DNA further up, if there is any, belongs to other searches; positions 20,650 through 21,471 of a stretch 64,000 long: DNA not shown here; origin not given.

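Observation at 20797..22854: Phd/YefM-like antitoxin translationally coupled to a PH-domain membrane protein, beside a stand-alone PD-(D/E)xK protein and RadC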

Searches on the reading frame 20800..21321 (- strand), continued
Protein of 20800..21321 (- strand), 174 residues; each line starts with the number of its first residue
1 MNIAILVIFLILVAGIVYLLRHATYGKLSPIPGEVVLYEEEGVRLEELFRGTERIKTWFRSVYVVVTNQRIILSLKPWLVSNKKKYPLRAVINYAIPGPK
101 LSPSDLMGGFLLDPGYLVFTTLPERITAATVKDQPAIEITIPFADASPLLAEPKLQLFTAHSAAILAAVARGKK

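Call 44: search_solved_structures(query=A1, max_evalue=10, show_alignments=2)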
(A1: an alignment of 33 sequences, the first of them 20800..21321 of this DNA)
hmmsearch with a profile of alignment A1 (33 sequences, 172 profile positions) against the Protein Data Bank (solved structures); distinct sequences matched with E-value up to 10: 10.
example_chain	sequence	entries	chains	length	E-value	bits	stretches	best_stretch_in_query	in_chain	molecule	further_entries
9cx5_A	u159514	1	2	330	0.034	17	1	93-147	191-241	Outer membrane protein assembly factor BamA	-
9cx4_A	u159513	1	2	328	0.034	17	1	93-147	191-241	Outer membrane protein assembly factor BamA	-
9cmw_A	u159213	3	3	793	0.16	14.8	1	112-149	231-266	Outer membrane protein assembly factor BamA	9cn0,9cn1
4k3b_A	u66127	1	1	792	0.16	14.8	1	112-149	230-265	Outer membrane protein assembly factor BamA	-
6izt_A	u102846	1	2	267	0.23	14.3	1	109-146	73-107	Outer membrane protein assembly factor BamA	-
6j09_A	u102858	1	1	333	0.31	13.9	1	109-146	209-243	Outer membrane protein assembly factor BamA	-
5fre_A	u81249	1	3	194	1.2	12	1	90-134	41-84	EXO-ALPHA-SIALIDASE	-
5fra_A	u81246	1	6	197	1.2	11.9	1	90-134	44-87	SIALIDASE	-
2h2u_A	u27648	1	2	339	1.7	11.5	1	84-148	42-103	Soluble calcium-activated nucleotidase 1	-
6b87_A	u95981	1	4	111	7.7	9.3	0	3-30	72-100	TMHC2_E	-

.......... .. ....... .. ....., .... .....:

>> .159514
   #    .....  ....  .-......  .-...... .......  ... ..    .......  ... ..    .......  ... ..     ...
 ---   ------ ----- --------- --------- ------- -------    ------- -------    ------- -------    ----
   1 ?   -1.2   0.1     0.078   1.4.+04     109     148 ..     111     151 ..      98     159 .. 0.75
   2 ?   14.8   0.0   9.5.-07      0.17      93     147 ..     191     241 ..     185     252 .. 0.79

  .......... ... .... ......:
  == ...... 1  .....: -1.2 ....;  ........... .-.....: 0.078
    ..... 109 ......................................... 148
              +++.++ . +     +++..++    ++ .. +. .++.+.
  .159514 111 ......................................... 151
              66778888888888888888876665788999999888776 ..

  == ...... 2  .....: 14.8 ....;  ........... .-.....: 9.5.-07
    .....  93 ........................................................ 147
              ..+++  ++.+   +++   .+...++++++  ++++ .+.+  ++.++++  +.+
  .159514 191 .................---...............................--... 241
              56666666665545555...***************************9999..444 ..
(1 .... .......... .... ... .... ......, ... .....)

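Call 49: predict_structure(alignment_id=A1)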
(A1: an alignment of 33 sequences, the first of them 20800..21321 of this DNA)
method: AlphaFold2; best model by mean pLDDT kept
length: 174 residues; sequences in the alignment: 33
mean_pLDDT: 93.5   pTM: 0.87
mean pLDDT of the five models: 93.5, 93.5, 93.1, 93.0, 92.7
residues with pLDDT >= 90: 140; 70-90: 30; 50-70: 4; < 50: 0
segments of 3 or more residues with pLDDT < 50: none
pLDDT, mean of each block of 10 residues (from residue 1): 97 89 92 97 96 93 98 95 95 95 83 83 98 98 90 97 97 86
secondary structure, 60 per line:
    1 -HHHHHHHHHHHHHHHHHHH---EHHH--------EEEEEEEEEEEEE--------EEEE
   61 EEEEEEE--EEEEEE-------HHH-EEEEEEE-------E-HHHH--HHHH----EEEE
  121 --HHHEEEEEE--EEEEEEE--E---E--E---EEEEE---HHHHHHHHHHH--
elements in order: H2-20 E36-48 E57-67 E70-75 E87-93 H103-106 H109-112 E117-120 E126-131 E134-140 E154-158 H162-172

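Call 54: fold_search(model_id=the predicted structure, library=pdb)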
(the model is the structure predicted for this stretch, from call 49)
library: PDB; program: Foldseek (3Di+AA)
matches with E <= 10: 757; with E <= 0.001: 0
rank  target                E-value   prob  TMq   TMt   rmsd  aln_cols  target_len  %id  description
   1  2cay_B                2.8e-03  1.00  0.42  0.52   4.7       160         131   14  Vps36 N-terminal PH domain (released 2006-04-07)
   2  2cay_A                3.3e-03  1.00  0.41  0.52   4.7       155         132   14  Vps36 N-terminal PH domain (released 2006-04-07)
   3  7mnw_B                3.7e-03  0.94  0.31  0.37   8.3       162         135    9  Crystal Structure of Nup358/RanBP2 Ran-binding domain 1 in complex with Ran-GPPNHP (released 2022-06-15)
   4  3bji_A                4.0e-03  1.00  0.36  0.18   4.0       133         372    7  Structural Basis of Promiscuous Guanine Nucleotide Exchange by the T-Cell Essential Vav1 (released 2008-07-15)
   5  7vmb_A                4.0e-03  1.00  0.43  0.23   6.1       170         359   10  Crystal structure of IQSEC1-IQ motif, Sec7PH tandem in complex with calmodulin (released 2022-10-12)
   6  7cso_D                4.0e-03  0.99  0.39  0.18   9.3       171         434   10  Structure of Ephexin4 DH-PH-SH3 (released 2021-02-24)
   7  1xcg_E                4.2e-03  0.99  0.37  0.20   7.4       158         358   12  Crystal Structure of Human RhoA in complex with DH/PH fragment of PDZRHOGEF (released 2004-12-14)
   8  7csr_A                4.5e-03  0.99  0.40  0.19   7.0       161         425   10  Structure of Ephexin4 R676L (released 2021-02-24)
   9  2vrw_B                5.0e-03  1.00  0.38  0.20   4.5       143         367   10  Critical structural role for the PH and C1 domains of the Vav1 exchange factor (released 2008-06-17)
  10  7cso_A                5.3e-03  0.99  0.42  0.20   8.5       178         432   10  Structure of Ephexin4 DH-PH-SH3 (released 2021-02-24)
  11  1txd                  6.0e-03  0.99  0.38  0.21   8.1       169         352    7  Crystal Structure of the DH/PH domains of Leukemia-associated RhoGEF (released 2004-09-21)
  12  7cso_C                6.0e-03  0.99  0.38  0.18   8.8       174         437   10  Structure of Ephexin4 DH-PH-SH3 (released 2021-02-24)
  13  7mny_D                6.0e-03  0.91  0.30  0.35   8.3       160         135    9  Crystal Structure of Nup358/RanBP2 Ran-binding domain 3 in complex with Ran-GPPNHP (released 2022-06-15)
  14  8qqf_C                6.3e-03  0.99  0.38  0.53   7.2       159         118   11  TBC1D23 PH domain complexed with STX16 TLY motif (released 2024-04-10)
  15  3odx_B                6.3e-03  0.99  0.32  0.19   5.4       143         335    9  Crystal Structure of an N-terminally Truncated Linker-DH/PH Domains of p115-RhoGEF (released 2011-01-05)
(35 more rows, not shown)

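Call 72: search_protein_families(library=pfam, proteins=[L009:3154-3999:+, L004:4636-4917:-, L004:4203-4625:-, L006:3557-3757:-, L008:1869-2138:+, L008:143-538:-, L016:3619-3906:+, L007:28-258:+, L014:2901-3986:+], max_evalue=0.1)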
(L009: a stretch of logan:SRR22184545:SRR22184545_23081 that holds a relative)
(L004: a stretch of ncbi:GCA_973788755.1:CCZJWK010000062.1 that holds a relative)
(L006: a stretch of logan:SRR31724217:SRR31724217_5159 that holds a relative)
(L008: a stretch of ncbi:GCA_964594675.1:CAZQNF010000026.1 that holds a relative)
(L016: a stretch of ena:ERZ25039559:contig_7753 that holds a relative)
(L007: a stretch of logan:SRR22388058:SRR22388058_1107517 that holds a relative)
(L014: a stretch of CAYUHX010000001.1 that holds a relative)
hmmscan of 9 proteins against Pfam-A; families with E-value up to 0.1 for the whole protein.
L009:3154-3999:+ (281 aa): 0 families

L004:4636-4917:- (93 aa): 1 family
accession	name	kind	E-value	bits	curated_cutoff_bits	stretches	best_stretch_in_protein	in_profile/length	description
PF23106.1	EGF_Teneurin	-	0.00033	21.1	24.3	1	45-71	4-29/30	Teneurin-like EGF domain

L004:4203-4625:- (140 aa): 0 families

L006:3557-3757:- (66 aa): 0 families

L008:1869-2138:+ (89 aa): 1 family
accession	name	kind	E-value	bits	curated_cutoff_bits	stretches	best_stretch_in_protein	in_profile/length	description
PF13480.13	Acetyltransf_6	-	0.0056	17.3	22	1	19-80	29-96/143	Acetyltransferase (GNAT) domain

L008:143-538:- (131 aa): 1 family
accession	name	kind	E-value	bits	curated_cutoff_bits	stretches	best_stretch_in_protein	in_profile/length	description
PF11042.13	DUF2750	-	0.031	14.8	27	1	72-116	9-54/102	Protein of unknown function (DUF2750)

L016:3619-3906:+ (95 aa): 0 families

L007:28-258:+ (76 aa): 2 families
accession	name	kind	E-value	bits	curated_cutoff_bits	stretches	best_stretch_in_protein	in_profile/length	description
PF03320.18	FBPase_glpX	-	2.2e-19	69.9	27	1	1-65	244-307/307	Bacterial fructose-1,6-bisphosphatase, glpX-encoded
PF16241.10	DUF4900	-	0.082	13.7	29.4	0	2-33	32-66/89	Domain of unknown function (DUF4900)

L014:2901-3986:+ (361 aa): 1 family
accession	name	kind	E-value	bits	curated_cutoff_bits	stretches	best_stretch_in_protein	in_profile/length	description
PF01791.15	DeoC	-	3.3e-58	197.5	23.8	1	76-337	2-229/229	DeoC/LacD family aldolase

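Call 83: fold_search(model_id=the predicted structure, library=viral)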
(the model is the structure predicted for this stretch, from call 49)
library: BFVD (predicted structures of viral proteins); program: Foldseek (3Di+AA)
matches with E <= 10: 585; with E <= 0.001: 0
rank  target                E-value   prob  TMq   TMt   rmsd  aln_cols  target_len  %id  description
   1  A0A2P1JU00            9.5e-03  0.99  0.37  0.21   5.6       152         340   10  Putative tail tape measure protein [Anoxybacillus phage A403]
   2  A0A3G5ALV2            1.8e-02  0.90  0.33  0.24   8.3       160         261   11  RanBD1 domain-containing protein [Sylvanvirus sp.]
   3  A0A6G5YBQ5            2.7e-02  0.47  0.25  0.20  10.3       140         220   13  (no name in the UniProt tables at hand)
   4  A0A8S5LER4            3.1e-02  0.90  0.33  0.24   6.3       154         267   12  Bacterial PH domain protein [Siphoviridae sp. ct3CA7]
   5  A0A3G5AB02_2          3.1e-02  0.38  0.26  0.08   9.8       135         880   10  Uncharacterized protein [Hyperionvirus sp.]
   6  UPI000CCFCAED         4.1e-02  0.93  0.34  0.24   5.8       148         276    5  (no name look-up for this kind of identifier)
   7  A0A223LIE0            4.6e-02  0.44  0.26  0.31   9.0       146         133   11  Lipoprotein [Erwinia phage vB_EamM_Joad]
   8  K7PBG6                4.6e-02  0.20  0.21  0.16  16.9       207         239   11  ORF122 [Cyprinid herpesvirus 2]
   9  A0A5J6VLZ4            5.9e-02  0.18  0.18  0.26  12.9       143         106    8  Uncharacterized protein [Megaviridae environmental sample]
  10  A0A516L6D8            5.9e-02  0.10  0.13  0.17  15.3       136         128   14  (no name in the UniProt tables at hand)
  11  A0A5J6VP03            7.0e-02  0.69  0.32  0.20  10.0       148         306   11  PH domain-containing protein [Megaviridae environmental sample]
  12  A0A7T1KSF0            8.8e-02  0.38  0.25  0.39   9.0       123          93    9  Uncharacterized protein [Gordonia phage Lilbeanie]
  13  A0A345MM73            9.9e-02  0.14  0.21  0.21  11.9       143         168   11  (no name in the UniProt tables at hand)
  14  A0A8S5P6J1            1.1e-01  0.82  0.35  0.41   7.8       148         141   17  Bacterial PH domain protein [Siphoviridae sp. ct1Eo1]
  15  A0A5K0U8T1            1.1e-01  0.44  0.30  0.20   8.3       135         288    7  MORN repeat-containing protein [Yasminevirus sp. GU-2018]
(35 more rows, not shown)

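Call 97: find_related_loci(query=A3, collection=viral_contigs, flank=4000)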
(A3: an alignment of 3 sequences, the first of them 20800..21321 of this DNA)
Query A3 (174 aa) in viral_contigs; peptide patterns used: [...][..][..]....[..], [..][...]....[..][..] (x = any residue, [..] = any of these).
184 stretches matched a pattern, but none encodes a relative of the query by tblastn (E <= 1e-3).
